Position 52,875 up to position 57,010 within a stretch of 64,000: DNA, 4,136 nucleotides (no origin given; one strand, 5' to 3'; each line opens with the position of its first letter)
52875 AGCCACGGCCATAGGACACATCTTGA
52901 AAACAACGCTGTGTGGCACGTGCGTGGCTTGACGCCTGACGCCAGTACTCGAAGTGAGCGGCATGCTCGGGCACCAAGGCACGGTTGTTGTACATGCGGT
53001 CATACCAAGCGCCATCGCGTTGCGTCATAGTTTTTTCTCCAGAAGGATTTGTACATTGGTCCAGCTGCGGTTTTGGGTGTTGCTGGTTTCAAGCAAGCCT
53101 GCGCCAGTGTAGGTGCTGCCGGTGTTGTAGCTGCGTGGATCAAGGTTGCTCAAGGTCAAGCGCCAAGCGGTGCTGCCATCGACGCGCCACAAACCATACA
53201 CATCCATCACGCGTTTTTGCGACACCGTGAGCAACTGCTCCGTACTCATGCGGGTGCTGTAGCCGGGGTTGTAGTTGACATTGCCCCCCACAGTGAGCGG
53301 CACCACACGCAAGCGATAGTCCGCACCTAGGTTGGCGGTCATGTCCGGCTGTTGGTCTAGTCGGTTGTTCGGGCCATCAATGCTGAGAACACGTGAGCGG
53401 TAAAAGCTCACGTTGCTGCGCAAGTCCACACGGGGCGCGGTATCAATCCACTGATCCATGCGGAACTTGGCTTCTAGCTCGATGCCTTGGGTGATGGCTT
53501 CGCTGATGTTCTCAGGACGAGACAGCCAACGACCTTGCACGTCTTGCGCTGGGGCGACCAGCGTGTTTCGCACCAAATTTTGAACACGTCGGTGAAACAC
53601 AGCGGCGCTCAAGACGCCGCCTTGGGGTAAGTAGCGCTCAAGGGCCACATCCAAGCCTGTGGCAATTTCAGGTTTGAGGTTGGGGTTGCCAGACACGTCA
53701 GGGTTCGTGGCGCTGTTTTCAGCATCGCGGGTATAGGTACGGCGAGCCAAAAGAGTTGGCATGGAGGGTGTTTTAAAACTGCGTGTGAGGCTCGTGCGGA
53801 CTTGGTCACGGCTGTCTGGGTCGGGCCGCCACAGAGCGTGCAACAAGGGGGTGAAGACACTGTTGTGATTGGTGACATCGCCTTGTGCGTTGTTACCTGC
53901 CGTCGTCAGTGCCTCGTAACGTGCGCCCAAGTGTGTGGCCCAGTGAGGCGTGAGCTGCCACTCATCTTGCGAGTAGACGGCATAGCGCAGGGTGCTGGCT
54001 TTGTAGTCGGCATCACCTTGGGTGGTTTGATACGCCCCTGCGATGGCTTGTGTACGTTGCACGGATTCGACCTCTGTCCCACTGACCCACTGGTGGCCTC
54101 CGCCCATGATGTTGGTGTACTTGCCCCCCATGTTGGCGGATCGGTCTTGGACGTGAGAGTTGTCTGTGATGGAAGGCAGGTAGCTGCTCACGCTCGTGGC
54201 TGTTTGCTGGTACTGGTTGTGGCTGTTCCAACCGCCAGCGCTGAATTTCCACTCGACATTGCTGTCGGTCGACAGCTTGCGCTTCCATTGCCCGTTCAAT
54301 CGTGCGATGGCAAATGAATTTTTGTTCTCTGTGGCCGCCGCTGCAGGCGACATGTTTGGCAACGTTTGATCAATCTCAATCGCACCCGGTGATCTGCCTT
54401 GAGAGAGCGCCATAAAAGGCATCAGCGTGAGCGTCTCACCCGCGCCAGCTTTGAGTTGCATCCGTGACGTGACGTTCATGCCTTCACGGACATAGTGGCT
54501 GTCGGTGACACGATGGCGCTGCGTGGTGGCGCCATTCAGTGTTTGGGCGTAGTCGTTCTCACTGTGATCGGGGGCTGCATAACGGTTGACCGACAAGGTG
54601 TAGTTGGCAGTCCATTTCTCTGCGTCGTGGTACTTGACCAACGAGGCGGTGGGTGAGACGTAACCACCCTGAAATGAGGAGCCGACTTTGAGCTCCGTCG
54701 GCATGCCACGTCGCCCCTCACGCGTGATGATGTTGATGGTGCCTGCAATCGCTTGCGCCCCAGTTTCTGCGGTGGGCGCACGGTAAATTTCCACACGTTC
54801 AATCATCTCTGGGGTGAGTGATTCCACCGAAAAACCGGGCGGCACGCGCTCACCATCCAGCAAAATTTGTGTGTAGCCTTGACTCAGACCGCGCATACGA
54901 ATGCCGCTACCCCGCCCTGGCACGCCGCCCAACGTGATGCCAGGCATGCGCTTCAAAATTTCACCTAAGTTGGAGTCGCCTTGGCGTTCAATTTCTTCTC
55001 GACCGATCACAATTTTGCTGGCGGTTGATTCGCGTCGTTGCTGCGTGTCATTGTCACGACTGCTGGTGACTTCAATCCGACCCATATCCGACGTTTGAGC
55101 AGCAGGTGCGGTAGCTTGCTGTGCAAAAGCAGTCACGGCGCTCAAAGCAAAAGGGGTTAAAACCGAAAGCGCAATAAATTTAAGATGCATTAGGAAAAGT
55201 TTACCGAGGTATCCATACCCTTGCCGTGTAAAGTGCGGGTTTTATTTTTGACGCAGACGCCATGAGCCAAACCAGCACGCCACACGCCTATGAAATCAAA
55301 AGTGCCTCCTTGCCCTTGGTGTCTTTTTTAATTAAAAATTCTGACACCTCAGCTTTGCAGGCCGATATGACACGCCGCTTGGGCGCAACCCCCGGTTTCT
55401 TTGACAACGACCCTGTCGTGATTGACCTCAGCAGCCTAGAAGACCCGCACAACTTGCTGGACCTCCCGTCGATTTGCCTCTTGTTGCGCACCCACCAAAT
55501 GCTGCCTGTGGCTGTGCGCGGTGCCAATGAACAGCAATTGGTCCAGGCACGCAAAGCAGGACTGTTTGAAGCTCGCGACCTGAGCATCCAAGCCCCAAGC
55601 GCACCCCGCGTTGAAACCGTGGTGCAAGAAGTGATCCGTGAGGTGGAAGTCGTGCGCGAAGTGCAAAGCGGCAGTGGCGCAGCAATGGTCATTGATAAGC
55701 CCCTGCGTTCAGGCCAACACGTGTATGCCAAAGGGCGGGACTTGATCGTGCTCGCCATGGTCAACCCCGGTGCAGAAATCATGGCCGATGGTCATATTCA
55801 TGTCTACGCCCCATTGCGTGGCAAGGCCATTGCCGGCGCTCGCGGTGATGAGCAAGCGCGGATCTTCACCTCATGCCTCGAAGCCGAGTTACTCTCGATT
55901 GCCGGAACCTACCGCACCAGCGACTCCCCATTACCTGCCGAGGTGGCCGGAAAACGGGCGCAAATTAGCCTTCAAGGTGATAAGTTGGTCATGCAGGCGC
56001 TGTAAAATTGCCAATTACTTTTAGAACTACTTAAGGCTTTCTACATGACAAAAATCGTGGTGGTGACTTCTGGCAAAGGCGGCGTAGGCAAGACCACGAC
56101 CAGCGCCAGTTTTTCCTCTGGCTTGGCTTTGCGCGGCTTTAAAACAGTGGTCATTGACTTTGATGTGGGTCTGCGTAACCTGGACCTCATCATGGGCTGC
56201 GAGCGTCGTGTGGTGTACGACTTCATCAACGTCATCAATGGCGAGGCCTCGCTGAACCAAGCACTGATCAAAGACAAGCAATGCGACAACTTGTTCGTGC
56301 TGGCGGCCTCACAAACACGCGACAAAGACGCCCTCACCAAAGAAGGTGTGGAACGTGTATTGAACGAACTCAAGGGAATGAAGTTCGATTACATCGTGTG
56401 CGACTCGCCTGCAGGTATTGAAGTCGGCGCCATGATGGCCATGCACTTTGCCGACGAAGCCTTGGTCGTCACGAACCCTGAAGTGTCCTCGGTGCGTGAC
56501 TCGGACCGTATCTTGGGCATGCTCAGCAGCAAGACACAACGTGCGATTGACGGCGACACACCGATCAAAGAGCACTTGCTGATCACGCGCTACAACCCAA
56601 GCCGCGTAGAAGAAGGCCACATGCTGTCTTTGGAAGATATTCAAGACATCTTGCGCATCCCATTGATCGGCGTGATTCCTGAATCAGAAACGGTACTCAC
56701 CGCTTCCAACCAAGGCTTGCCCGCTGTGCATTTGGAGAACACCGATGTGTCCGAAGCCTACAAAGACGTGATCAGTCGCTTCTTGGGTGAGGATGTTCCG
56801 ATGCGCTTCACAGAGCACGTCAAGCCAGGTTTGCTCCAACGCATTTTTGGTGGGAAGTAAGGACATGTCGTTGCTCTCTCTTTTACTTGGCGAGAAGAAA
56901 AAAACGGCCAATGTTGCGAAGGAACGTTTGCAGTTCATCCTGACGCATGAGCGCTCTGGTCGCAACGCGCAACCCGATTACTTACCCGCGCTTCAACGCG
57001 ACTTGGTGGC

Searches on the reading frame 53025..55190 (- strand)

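Call 87: search_protein_families(library=ncbifam, max_evalue=1e-15, proteins=[window:53025-55190:-])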
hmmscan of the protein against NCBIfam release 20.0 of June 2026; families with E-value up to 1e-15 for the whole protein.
window:53025-55190:- (721 aa): 7 families
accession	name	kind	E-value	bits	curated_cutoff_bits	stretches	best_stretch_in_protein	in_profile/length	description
TIGR01782.1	TonB-Xanth-Caul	subfamily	2.4e-37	128.7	310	2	263-625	397-776/868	TonB-dependent receptor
TIGR01786.1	TonB-hemlactrns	subfamily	2.4e-28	98.9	323.75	1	289-705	320-703/719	TonB-dependent hemoglobin/transferrin/lactoferrin family receptor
NF010010.0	PRK13483.1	equivalog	4.5e-27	94.3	927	1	19-582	16-537/660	ligand-gated channel protein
TIGR01783.1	TonB-siderophor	subfamily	3.2e-24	85.6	223.5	1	57-681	4-604/649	TonB-dependent siderophore receptor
TIGR01779.1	TonB-B12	equivalog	8e-21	74.2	599.7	1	9-171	4-168/614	TonB-dependent vitamin B12 receptor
NF007478.2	PRK10064.1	equivalog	1.6e-19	69.7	745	0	12-159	5-160/663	catecholate siderophore receptor CirA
NF010038.0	PRK13513.1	equivalog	3.2e-16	59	942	0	17-174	14-182/659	ligand-gated channel protein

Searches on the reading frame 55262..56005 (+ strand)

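Call 87: search_protein_families(library=ncbifam, max_evalue=1e-15, proteins=[window:55262-56005:+])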
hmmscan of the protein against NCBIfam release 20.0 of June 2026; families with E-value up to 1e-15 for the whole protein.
window:55262-56005:+ (247 aa): 2 families
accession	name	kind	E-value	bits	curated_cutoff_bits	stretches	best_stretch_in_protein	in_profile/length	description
TIGR01222.1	minC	equivalog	2.5e-55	187.7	95.25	1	10-247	2-226/226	septum site-determining protein MinC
NF001778.0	PRK00513.2-4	equivalog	1.3e-16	60.8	315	1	130-223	142-235/266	septum site-determining protein MinC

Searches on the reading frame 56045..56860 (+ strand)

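Call 87: search_protein_families(library=ncbifam, max_evalue=1e-15, proteins=[window:56045-56860:+])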
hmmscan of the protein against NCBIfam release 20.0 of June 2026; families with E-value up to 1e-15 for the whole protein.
window:56045-56860:+ (271 aa): 3 families
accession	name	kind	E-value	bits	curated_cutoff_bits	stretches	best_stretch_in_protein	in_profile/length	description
NF008079.0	PRK10818.1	equivalog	1.4e-134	447.6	508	1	1-270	1-270/270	septum site-determining protein MinD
TIGR01968.1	minD_bact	equivalog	2.7e-104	348.1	212.9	1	3-268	2-258/261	septum site-determining protein MinD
TIGR01969.1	minD_arch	subfamily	6.3e-42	143.5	201.75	1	4-267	2-249/251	cell division ATPase MinD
